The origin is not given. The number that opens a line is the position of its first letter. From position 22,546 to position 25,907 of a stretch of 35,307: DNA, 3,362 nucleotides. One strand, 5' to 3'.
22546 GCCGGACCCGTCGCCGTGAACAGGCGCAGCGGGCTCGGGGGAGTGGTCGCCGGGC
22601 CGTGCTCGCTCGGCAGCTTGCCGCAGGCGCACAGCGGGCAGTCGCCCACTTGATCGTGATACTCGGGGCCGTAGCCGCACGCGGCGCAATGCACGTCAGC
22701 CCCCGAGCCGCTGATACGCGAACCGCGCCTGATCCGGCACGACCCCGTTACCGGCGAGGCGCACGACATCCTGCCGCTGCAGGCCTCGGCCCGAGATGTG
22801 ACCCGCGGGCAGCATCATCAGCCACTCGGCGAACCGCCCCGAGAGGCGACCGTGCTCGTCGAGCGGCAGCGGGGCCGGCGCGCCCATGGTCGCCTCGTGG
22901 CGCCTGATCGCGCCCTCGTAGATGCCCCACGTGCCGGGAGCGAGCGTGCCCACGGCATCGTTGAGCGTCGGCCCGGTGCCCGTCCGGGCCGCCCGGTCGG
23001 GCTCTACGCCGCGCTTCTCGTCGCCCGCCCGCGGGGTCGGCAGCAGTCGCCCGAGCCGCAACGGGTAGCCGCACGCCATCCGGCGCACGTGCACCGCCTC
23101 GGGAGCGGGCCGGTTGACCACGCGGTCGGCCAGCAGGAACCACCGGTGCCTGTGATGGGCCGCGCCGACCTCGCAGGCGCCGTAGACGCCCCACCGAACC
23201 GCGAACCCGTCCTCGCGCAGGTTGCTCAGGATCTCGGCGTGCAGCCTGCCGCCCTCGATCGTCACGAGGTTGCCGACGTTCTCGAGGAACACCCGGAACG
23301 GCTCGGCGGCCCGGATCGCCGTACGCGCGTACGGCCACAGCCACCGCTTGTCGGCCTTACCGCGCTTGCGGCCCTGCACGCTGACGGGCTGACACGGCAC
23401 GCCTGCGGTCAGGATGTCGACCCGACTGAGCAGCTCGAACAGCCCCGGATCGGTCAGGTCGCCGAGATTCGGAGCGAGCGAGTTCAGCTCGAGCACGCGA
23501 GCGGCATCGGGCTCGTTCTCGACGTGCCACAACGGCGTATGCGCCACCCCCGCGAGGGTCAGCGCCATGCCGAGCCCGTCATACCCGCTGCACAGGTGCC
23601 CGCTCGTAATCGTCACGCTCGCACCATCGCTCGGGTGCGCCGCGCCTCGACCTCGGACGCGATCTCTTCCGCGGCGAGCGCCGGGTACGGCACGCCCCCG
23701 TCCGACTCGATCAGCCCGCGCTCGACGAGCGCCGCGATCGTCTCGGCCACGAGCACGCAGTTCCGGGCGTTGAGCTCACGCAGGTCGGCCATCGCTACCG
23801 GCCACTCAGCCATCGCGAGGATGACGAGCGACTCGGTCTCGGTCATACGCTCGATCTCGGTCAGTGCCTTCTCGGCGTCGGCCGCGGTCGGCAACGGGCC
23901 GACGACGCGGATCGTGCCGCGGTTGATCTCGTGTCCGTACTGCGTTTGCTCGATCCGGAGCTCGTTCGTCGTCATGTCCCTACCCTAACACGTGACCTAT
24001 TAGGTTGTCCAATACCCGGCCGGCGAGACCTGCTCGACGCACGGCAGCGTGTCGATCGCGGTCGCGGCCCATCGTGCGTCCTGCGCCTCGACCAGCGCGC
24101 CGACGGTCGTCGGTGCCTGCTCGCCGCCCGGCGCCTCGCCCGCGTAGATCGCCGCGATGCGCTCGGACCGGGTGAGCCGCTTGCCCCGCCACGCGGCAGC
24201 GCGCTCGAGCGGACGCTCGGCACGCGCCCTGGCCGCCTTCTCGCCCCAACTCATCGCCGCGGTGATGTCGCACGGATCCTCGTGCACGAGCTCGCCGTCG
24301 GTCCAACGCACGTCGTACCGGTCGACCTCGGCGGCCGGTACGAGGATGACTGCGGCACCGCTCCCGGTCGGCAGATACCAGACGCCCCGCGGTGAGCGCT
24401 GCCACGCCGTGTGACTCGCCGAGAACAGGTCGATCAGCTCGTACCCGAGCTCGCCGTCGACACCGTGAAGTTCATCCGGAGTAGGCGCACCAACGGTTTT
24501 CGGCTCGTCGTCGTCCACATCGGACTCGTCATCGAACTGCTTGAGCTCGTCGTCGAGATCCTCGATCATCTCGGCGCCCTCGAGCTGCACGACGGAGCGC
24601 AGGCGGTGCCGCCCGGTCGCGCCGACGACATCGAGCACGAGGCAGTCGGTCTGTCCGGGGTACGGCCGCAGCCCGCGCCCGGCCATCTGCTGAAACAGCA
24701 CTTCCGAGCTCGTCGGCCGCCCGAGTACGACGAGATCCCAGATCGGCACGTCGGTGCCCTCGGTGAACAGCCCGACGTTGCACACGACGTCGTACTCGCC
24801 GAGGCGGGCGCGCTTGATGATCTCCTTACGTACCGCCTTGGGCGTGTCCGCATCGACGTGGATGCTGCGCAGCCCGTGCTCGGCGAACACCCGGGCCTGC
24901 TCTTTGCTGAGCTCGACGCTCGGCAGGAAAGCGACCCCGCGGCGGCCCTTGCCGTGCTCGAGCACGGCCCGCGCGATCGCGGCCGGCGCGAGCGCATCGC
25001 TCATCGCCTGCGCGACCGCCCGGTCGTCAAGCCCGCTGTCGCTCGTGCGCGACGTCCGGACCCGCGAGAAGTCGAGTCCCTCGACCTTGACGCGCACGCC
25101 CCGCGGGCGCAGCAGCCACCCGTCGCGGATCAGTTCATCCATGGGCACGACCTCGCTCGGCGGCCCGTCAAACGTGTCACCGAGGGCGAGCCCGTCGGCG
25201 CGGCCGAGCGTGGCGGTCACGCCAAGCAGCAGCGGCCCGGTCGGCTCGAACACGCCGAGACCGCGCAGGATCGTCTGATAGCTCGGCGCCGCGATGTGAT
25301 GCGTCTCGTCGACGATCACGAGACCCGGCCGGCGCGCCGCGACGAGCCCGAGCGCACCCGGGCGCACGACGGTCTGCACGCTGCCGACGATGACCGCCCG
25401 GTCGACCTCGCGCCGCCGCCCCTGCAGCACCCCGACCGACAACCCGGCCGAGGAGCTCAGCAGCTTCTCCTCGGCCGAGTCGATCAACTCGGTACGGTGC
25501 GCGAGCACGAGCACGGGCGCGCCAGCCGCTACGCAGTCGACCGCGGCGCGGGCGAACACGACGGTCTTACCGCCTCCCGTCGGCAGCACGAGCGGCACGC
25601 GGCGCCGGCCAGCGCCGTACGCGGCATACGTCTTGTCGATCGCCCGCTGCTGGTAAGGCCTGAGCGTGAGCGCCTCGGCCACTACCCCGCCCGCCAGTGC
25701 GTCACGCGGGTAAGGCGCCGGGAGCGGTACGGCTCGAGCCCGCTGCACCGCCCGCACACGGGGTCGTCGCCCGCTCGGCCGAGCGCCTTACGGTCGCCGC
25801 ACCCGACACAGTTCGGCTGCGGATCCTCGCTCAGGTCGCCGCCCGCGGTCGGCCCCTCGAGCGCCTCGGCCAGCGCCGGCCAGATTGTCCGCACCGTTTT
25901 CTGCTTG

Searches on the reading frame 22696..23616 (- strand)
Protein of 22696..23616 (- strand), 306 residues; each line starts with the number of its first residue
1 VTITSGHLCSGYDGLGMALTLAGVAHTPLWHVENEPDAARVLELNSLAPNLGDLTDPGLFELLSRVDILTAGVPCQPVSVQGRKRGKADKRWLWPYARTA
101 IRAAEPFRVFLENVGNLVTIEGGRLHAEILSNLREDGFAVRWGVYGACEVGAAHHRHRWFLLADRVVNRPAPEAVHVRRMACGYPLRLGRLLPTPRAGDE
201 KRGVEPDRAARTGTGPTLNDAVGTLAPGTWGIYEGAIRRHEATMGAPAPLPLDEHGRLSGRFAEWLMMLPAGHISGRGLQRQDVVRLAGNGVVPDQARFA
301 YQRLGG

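Call 17: search_protein_families(library=phrogs, proteins=[window:22696-23616:-], max_evalue=0.001)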
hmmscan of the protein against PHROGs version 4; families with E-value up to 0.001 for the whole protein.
window:22696-23616:- (306 aa): 6 families
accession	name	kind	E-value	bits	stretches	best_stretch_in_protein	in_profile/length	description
phrog_116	-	other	4.8e-42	145.2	1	1-301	206-486/779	DNA methyltransferase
phrog_363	-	other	6.8e-41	141.5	1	1-300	52-308/327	DNA methyltransferase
phrog_1008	-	other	5.9e-21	76.2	1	190-304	197-317/329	DNA methyltransferase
phrog_29583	-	other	6.5e-10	39.3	1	7-166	10-191/468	DNA methyltransferase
phrog_32758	-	other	1.6e-07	32.2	1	128-164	7-43/154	DNA methyltransferase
phrog_10223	-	other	5.7e-07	30.5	1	225-304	6-100/103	DNA methyltransferase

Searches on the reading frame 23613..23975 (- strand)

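Call 15: search_protein_families(library=pfam, proteins=[window:23613-23975:-], max_evalue=0.01)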
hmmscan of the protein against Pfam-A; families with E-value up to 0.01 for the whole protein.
window:23613-23975:- (120 aa): 0 families

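Call 16: search_protein_families(library=phrogs, proteins=[window:23613-23975:-], max_evalue=0.01)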
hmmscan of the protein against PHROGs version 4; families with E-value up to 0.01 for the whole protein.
window:23613-23975:- (120 aa): 0 families

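Call 104: search_protein_families(library=pfam, proteins=[window:23613-23975:-], max_evalue=1)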
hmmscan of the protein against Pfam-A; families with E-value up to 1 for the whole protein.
window:23613-23975:- (120 aa): 2 families
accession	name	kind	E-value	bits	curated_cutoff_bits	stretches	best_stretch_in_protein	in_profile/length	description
PF13463.12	HTH_27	-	0.047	14.4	22.2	1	50-93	9-52/68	Winged helix DNA-binding domain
PF11349.13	DUF3151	-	0.077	13.6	28.4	1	13-46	82-115/127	Protein of unknown function (DUF3151)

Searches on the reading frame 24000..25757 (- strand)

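Call 15: search_protein_families(library=pfam, proteins=[window:24000-25757:-], max_evalue=0.01)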
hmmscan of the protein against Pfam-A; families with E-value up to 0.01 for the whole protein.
window:24000-25757:- (585 aa): 3 families
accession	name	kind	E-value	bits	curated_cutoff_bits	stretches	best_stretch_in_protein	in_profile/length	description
PF04851.21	ResIII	-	7e-23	81.8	22.5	1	30-184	2-162/164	Type III restriction enzyme, res subunit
PF00270.35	DEAD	-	5.6e-13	49.4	26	1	33-185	1-161/167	DEAD/DEAH box helicase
PF00271.37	Helicase_C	-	1.5e-11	45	23.5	1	264-364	8-108/110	Helicase conserved C-terminal domain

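Call 16: search_protein_families(library=phrogs, proteins=[window:24000-25757:-], max_evalue=0.01)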
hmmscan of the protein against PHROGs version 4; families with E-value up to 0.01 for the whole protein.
window:24000-25757:- (585 aa): 7 families
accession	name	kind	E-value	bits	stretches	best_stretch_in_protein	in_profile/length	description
phrog_16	-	DNA, RNA and nucleotide metabolism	4.6e-78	264.4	1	30-392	271-613/986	DNA helicase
phrog_16694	-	unknown function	3.1e-09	36.4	1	30-98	273-343/1010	-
phrog_16259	-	DNA, RNA and nucleotide metabolism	1.8e-08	35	1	29-160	115-241/330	DNA helicase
phrog_9690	-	DNA, RNA and nucleotide metabolism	1.2e-06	28.8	1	301-383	191-274/306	DNA helicase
phrog_27849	-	unknown function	0.00013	21.2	1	280-344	455-519/664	-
phrog_62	-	DNA, RNA and nucleotide metabolism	0.0021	16.5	1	27-90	692-750/1881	DNA helicase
phrog_34481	-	unknown function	0.0085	17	0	62-98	61-97/132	-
